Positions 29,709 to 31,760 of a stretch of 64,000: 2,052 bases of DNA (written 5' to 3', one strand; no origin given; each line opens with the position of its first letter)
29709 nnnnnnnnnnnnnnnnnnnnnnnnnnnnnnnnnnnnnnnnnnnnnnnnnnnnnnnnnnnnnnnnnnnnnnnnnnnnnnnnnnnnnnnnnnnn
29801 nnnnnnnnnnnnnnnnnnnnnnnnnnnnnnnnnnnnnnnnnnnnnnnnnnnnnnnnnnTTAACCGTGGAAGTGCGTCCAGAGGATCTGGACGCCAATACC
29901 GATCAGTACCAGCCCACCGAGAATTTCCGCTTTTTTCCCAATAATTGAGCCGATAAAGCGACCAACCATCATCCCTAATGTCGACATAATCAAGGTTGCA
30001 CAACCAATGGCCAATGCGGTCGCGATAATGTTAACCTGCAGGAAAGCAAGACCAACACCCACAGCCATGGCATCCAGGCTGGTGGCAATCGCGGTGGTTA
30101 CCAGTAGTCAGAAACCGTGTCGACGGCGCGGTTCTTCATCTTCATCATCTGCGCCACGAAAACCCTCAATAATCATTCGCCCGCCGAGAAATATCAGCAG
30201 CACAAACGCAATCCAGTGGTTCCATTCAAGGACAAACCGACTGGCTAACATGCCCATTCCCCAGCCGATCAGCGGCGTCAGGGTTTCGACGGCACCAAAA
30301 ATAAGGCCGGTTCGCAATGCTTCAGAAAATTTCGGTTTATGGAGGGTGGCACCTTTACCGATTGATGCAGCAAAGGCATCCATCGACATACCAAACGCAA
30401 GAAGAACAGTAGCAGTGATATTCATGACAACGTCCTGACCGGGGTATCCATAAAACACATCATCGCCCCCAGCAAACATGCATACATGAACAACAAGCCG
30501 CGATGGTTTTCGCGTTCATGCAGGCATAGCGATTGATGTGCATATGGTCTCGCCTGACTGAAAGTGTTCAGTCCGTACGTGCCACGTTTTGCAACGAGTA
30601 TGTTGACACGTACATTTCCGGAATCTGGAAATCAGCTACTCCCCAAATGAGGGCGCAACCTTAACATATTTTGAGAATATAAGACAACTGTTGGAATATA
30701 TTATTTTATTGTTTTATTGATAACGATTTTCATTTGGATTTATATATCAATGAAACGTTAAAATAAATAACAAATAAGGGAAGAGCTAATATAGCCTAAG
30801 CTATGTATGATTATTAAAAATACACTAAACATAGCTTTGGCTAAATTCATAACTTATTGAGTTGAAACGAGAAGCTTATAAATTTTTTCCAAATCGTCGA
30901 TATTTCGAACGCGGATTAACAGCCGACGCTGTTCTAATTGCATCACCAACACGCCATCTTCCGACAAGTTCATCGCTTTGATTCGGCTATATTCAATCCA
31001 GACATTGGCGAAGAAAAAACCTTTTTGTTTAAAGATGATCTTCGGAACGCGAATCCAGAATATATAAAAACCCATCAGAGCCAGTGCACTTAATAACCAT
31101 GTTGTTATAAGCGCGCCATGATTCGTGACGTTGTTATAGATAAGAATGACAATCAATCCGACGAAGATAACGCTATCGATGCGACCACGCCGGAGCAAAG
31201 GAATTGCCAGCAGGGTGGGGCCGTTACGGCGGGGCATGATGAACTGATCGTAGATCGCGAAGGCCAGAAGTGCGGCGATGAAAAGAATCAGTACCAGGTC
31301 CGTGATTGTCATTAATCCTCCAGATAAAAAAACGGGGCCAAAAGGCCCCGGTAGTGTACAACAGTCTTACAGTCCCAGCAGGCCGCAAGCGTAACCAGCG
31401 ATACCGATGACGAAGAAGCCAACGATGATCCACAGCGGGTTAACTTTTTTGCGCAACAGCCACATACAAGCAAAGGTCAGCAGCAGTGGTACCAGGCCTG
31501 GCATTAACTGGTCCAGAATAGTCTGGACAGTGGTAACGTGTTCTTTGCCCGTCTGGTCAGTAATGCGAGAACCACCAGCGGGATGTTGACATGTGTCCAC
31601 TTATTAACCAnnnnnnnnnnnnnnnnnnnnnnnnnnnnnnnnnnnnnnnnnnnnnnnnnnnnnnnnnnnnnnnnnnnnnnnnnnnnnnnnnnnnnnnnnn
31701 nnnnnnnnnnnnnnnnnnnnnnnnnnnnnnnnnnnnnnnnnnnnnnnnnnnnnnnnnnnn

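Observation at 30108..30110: mntP carries an in-frame TGA stop at about codon 106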

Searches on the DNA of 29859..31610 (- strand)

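Call 3: search_dna_similar(query=window:29859-30700:-, collection=ecoli_genomes, mode=near, max_rows=40)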
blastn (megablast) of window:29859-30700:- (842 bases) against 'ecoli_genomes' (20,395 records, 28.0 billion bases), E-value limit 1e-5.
Records with a match: 5422; places in all: 5424; records where one place covers at least 80% of the query: 5420.
Genomes with a match: 5422 of 5426; with a place that covers at least 80% of the query: 5420. Places per genome that has any: lowest 1, median 1, highest 2. On chromosomes: 5423 places; on plasmids: 1.
Best place of each record, by identity: >=99% 942; 95-99% 4480.
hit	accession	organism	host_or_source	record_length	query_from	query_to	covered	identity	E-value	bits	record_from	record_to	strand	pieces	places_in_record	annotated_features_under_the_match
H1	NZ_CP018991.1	Escherichia coli strain Ecol_AZ146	Homo sapiens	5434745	1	842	100%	100.0%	0e+0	1555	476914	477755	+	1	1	mntP: manganese efflux pump MntP | rlmA: 23S rRNA (guanine(745)-N(1))-methyltransferase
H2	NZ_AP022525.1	Escherichia coli strain THO-003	Homo sapiens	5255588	1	842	100%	100.0%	0e+0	1555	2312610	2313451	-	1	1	mntP: manganese efflux pump MntP | rlmA: 23S rRNA (guanine(745)-N(1))-methyltransferase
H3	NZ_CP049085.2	Escherichia coli strain p4A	Homo sapiens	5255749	1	842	100%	100.0%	0e+0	1555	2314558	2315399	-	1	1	mntP: manganese efflux pump MntP | rlmA: 23S rRNA (guanine(745)-N(1))-methyltransferase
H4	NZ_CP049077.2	Escherichia coli strain p11A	Homo sapiens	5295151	1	842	100%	100.0%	0e+0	1555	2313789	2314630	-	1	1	mntP: manganese efflux pump MntP | rlmA: 23S rRNA (guanine(745)-N(1))-methyltransferase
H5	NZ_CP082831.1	Escherichia coli strain SCAID WND1-2021 (1/128)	Homo sapiens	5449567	1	842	100%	100.0%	0e+0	1555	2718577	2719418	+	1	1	mntP: manganese efflux pump MntP | rlmA: 23S rRNA (guanine(745)-N(1))-methyltransferase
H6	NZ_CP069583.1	Escherichia coli strain FDAARGOS_1265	Homo sapiens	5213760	1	842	100%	100.0%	0e+0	1555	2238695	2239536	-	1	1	mntP: manganese efflux pump MntP | rlmA: 23S rRNA (guanine(745)-N(1))-methyltransferase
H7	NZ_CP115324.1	Escherichia coli strain CUVET17-1136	dog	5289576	1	842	100%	100.0%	0e+0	1555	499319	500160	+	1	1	mntP: manganese efflux pump MntP | rlmA: 23S rRNA (guanine(745)-N(1))-methyltransferase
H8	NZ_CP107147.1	Escherichia coli strain R14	human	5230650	1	842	100%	100.0%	0e+0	1555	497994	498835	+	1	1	mntP: manganese efflux pump MntP | rlmA: 23S rRNA (guanine(745)-N(1))-methyltransferase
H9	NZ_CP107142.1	Escherichia coli strain S3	human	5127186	1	842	100%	100.0%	0e+0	1555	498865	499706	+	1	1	mntP: manganese efflux pump MntP | rlmA: 23S rRNA (guanine(745)-N(1))-methyltransferase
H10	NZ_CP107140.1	Escherichia coli strain S4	human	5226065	1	842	100%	100.0%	0e+0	1555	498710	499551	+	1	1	mntP: manganese efflux pump MntP | rlmA: 23S rRNA (guanine(745)-N(1))-methyltransferase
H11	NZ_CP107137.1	Escherichia coli strain S5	human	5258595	1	842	100%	100.0%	0e+0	1555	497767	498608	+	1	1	mntP: manganese efflux pump MntP | rlmA: 23S rRNA (guanine(745)-N(1))-methyltransferase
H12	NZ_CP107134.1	Escherichia coli strain S6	human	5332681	1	842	100%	100.0%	0e+0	1555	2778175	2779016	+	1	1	mntP: manganese efflux pump MntP | rlmA: 23S rRNA (guanine(745)-N(1))-methyltransferase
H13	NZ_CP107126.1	Escherichia coli strain S8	human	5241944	1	842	100%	100.0%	0e+0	1555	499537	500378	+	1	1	mntP: manganese efflux pump MntP | rlmA: 23S rRNA (guanine(745)-N(1))-methyltransferase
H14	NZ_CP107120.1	Escherichia coli strain S12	human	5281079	1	842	100%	100.0%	0e+0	1555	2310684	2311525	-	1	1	mntP: manganese efflux pump MntP | rlmA: 23S rRNA (guanine(745)-N(1))-methyltransferase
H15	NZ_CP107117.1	Escherichia coli strain S13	human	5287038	1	842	100%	100.0%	0e+0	1555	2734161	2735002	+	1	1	mntP: manganese efflux pump MntP | rlmA: 23S rRNA (guanine(745)-N(1))-methyltransferase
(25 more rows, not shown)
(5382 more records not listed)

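Call 5: get_annotated_region(hit=H1, flank=3000)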
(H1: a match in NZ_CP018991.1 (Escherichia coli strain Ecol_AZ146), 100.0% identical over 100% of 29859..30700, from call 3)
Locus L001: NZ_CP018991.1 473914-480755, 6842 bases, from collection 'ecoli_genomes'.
description: Escherichia coli strain Ecol_AZ146 chromosome, complete genome
organism: Escherichia coli strain Ecol_AZ146 (NCBI taxid 562)
replicon: chromosome; assembly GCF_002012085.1
host: Homo sapiens; source: not applicable; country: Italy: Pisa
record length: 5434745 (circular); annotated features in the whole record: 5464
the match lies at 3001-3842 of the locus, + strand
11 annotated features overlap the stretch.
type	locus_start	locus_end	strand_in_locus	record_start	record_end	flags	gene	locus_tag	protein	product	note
CDS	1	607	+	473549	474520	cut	manX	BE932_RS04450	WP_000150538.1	PTS mannose transporter subunit IIAB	-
CDS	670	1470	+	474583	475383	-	manY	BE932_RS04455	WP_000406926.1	PTS mannose transporter subunit IIC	-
CDS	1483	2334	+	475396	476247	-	manZ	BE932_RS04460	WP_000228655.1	PTS mannose transporter subunit IID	-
CDS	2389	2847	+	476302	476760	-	yobD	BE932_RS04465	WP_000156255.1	DUF986 family protein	-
CDS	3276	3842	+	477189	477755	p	mntP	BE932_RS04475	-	manganese efflux pump MntP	internal stop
CDS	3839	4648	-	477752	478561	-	rlmA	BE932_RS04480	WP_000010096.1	23S rRNA (guanine(745)-N(1))-methyltransferase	-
CDS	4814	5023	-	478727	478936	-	cspE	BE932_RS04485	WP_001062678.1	transcription antiterminator/RNA stability regulator CspE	-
CDS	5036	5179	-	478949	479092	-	yobF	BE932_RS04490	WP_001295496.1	DUF2627 domain-containing protein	-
CDS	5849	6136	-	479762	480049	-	yebO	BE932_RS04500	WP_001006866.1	YebO family protein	-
CDS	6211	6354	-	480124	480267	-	mgrB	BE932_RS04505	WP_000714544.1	PhoP/PhoQ regulator MgrB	-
CDS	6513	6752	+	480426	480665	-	yobH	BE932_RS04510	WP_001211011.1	YobH family protein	-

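Call 6: search_dna_similar(query=window:30079-30139:-, collection=ecoli_genomes, mode=near, max_rows=60, rows=spread)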
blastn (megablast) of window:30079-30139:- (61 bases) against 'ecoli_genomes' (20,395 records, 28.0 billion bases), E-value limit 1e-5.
Records with a match: 5413; places in all: 5413; records where one place covers at least 80% of the query: 5413.
Genomes with a match: 5413 of 5426; with a place that covers at least 80% of the query: 5413. Places per genome that has any: lowest 1, median 1, highest 1. On chromosomes: 5412 places; on plasmids: 1.
Best place of each record, by identity: >=99% 53; 95-99% 5265; 90-95% 95.
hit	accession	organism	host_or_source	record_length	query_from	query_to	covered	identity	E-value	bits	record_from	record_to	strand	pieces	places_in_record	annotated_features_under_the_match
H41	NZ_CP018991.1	Escherichia coli strain Ecol_AZ146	Homo sapiens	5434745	1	61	100%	100.0%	5e-23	113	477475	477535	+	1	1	mntP: manganese efflux pump MntP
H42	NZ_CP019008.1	Escherichia coli strain Ecol_AZ159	Homo sapiens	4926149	1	61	100%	98.4%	2e-21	108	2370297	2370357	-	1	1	mntP: manganese efflux pump MntP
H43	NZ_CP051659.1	Escherichia coli strain 1162C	Homo sapiens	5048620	1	61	100%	98.4%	2e-21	108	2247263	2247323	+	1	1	mntP: manganese efflux pump MntP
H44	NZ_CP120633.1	Escherichia coli strain USVAST219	human clinical specimen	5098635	1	61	100%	98.4%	2e-21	108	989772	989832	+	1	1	mntP: manganese efflux pump MntP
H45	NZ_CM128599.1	Escherichia coli strain E500002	Homo sapiens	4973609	1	61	100%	98.4%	2e-21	108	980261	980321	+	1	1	mntP: manganese efflux pump MntP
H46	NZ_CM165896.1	Escherichia coli strain N31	Homo sapiens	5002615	1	61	100%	98.4%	2e-21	108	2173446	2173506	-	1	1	mntP: manganese efflux pump MntP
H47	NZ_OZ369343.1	Escherichia coli strain Esc18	not applicable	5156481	1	61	100%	98.4%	2e-21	108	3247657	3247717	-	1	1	mntP: manganese efflux pump MntP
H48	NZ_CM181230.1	Escherichia coli strain ECKH-100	Homo sapiens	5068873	1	61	100%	98.4%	2e-21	108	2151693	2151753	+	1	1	mntP: manganese efflux pump MntP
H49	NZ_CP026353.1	Escherichia coli strain 4A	not applicable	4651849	1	61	100%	96.7%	1e-19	102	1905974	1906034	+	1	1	mntP: manganese efflux pump MntP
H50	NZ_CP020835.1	Escherichia coli strain CFSAN051542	blue cheese in wax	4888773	1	61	100%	96.7%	1e-19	102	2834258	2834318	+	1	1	mntP: manganese efflux pump MntP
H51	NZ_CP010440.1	Escherichia coli K-12 strain K-12 MG1655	not applicable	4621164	1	61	100%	96.7%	1e-19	102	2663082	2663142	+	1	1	mntP: manganese efflux pump MntP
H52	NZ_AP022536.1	Escherichia coli strain THO-008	Homo sapiens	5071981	1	61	100%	96.7%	1e-19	102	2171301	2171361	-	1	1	mntP: manganese efflux pump MntP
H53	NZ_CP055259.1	Escherichia coli strain AH62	chicken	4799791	1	61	100%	96.7%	1e-19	102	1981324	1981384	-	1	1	mntP: manganese efflux pump MntP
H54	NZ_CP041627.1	Escherichia coli strain ETEC6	Homo sapiens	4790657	1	61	100%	96.7%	1e-19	102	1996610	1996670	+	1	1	mntP: manganese efflux pump MntP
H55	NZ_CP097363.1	Escherichia coli strain AGR6137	water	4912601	1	61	100%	96.7%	1e-19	102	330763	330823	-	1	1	mntP: manganese efflux pump MntP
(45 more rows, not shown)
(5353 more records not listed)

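Call 7: search_dna_similar(query=window:30079-30139:-, collection=ecoli_genomes, mode=near, max_rows=60, rows=best)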
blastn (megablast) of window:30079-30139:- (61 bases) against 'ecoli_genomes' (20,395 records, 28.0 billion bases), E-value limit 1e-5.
Records with a match: 5413; places in all: 5413; records where one place covers at least 80% of the query: 5413.
Genomes with a match: 5413 of 5426; with a place that covers at least 80% of the query: 5413. Places per genome that has any: lowest 1, median 1, highest 1. On chromosomes: 5412 places; on plasmids: 1.
Best place of each record, by identity: >=99% 53; 95-99% 5265; 90-95% 95.
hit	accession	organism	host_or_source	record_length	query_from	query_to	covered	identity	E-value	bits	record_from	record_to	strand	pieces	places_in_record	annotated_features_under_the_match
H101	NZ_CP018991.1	Escherichia coli strain Ecol_AZ146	Homo sapiens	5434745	1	61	100%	100.0%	5e-23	113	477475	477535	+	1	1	mntP: manganese efflux pump MntP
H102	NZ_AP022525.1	Escherichia coli strain THO-003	Homo sapiens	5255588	1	61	100%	100.0%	5e-23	113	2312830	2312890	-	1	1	mntP: manganese efflux pump MntP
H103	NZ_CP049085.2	Escherichia coli strain p4A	Homo sapiens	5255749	1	61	100%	100.0%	5e-23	113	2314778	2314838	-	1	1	mntP: manganese efflux pump MntP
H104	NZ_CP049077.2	Escherichia coli strain p11A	Homo sapiens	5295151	1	61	100%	100.0%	5e-23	113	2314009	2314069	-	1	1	mntP: manganese efflux pump MntP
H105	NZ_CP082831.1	Escherichia coli strain SCAID WND1-2021 (1/128)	Homo sapiens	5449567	1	61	100%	100.0%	5e-23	113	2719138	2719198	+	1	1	mntP: manganese efflux pump MntP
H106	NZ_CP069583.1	Escherichia coli strain FDAARGOS_1265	Homo sapiens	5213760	1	61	100%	100.0%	5e-23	113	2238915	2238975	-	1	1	mntP: manganese efflux pump MntP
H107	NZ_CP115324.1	Escherichia coli strain CUVET17-1136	dog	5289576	1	61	100%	100.0%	5e-23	113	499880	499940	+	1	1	mntP: manganese efflux pump MntP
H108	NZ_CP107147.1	Escherichia coli strain R14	human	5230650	1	61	100%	100.0%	5e-23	113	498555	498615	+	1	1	mntP: manganese efflux pump MntP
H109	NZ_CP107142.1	Escherichia coli strain S3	human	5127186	1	61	100%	100.0%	5e-23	113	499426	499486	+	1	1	mntP: manganese efflux pump MntP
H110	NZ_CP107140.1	Escherichia coli strain S4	human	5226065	1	61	100%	100.0%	5e-23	113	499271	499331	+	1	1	mntP: manganese efflux pump MntP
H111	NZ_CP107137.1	Escherichia coli strain S5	human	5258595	1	61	100%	100.0%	5e-23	113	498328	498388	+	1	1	mntP: manganese efflux pump MntP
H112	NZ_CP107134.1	Escherichia coli strain S6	human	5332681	1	61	100%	100.0%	5e-23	113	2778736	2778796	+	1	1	mntP: manganese efflux pump MntP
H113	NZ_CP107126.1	Escherichia coli strain S8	human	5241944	1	61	100%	100.0%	5e-23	113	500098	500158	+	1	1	mntP: manganese efflux pump MntP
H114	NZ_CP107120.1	Escherichia coli strain S12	human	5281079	1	61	100%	100.0%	5e-23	113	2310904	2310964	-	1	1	mntP: manganese efflux pump MntP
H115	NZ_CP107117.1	Escherichia coli strain S13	human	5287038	1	61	100%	100.0%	5e-23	113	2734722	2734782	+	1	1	mntP: manganese efflux pump MntP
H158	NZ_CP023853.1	Escherichia coli strain 2/0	Homo sapiens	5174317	1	61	100%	98.4%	2e-21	108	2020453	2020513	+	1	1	mntP: manganese efflux pump MntP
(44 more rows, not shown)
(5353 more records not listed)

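Call 12: get_annotated_region(hit=H51, flank=1200)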
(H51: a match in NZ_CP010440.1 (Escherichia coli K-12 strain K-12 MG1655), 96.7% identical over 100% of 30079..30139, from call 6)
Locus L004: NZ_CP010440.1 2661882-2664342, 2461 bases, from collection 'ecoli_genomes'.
description: Escherichia coli K-12 strain K-12 MG1655 chromosome, complete genome
organism: Escherichia coli K-12 strain K-12 MG1655 (NCBI taxid 83333)
replicon: chromosome; assembly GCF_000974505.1
host: -; source: not applicable; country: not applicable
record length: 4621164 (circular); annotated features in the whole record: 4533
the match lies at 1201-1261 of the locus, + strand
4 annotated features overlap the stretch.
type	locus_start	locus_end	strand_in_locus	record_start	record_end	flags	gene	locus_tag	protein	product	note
CDS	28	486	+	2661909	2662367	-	yobD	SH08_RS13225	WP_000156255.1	DUF986 family protein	-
CDS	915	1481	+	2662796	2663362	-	mntP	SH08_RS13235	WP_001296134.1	manganese efflux pump MntP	-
CDS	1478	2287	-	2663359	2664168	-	rlmA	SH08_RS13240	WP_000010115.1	23S rRNA (guanine(745)-N(1))-methyltransferase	-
CDS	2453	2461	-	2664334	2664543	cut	cspE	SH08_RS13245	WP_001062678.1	transcription antiterminator/RNA stability regulator CspE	-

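Call 13: get_annotated_region(hit=H42, flank=1200)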
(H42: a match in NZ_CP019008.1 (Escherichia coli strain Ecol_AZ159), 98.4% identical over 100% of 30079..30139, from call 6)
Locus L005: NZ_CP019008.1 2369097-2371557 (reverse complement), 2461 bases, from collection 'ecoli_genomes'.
description: Escherichia coli strain Ecol_AZ159 chromosome, complete genome
organism: Escherichia coli strain Ecol_AZ159 (NCBI taxid 562)
replicon: chromosome; assembly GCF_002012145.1
host: Homo sapiens; source: not applicable; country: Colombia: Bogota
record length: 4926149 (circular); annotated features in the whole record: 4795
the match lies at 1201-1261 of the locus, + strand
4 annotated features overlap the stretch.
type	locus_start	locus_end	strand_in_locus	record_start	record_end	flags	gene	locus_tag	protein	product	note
CDS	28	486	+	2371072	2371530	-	yobD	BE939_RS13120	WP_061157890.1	DUF986 family protein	-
CDS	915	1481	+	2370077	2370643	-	mntP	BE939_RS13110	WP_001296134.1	manganese efflux pump MntP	-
CDS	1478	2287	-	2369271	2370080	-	rlmA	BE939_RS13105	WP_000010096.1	23S rRNA (guanine(745)-N(1))-methyltransferase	-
CDS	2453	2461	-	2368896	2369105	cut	cspE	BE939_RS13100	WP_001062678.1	transcription antiterminator/RNA stability regulator CspE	-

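Call 25: search_rna_families(source=window, start=30380, end=30860, threshold=evalue, max_evalue=1, show_alignments=1)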
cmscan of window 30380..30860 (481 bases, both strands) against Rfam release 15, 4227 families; matches with E-value up to 1: 4.
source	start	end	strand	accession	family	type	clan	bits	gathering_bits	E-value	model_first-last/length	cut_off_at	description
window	30556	30652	-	RF00080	Manganese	Cis-reg; riboswitch;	-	40.9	45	9.3e-10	1-177/177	no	Manganese Mn2+ riboswitch aptamer (yybP-ykoY)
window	30777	30857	-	RF00724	mir-282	Gene; miRNA;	-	23.4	55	0.046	1-92/92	no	mir-282 microRNA precursor family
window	30778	30858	+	RF00724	mir-282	Gene; miRNA;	-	22.2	55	0.096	1-92/92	no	mir-282 microRNA precursor family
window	30786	30849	-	RF03938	mir-4662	Gene; miRNA;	-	20.1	97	0.24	1-67/67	no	mir-4662 microRNA precursor family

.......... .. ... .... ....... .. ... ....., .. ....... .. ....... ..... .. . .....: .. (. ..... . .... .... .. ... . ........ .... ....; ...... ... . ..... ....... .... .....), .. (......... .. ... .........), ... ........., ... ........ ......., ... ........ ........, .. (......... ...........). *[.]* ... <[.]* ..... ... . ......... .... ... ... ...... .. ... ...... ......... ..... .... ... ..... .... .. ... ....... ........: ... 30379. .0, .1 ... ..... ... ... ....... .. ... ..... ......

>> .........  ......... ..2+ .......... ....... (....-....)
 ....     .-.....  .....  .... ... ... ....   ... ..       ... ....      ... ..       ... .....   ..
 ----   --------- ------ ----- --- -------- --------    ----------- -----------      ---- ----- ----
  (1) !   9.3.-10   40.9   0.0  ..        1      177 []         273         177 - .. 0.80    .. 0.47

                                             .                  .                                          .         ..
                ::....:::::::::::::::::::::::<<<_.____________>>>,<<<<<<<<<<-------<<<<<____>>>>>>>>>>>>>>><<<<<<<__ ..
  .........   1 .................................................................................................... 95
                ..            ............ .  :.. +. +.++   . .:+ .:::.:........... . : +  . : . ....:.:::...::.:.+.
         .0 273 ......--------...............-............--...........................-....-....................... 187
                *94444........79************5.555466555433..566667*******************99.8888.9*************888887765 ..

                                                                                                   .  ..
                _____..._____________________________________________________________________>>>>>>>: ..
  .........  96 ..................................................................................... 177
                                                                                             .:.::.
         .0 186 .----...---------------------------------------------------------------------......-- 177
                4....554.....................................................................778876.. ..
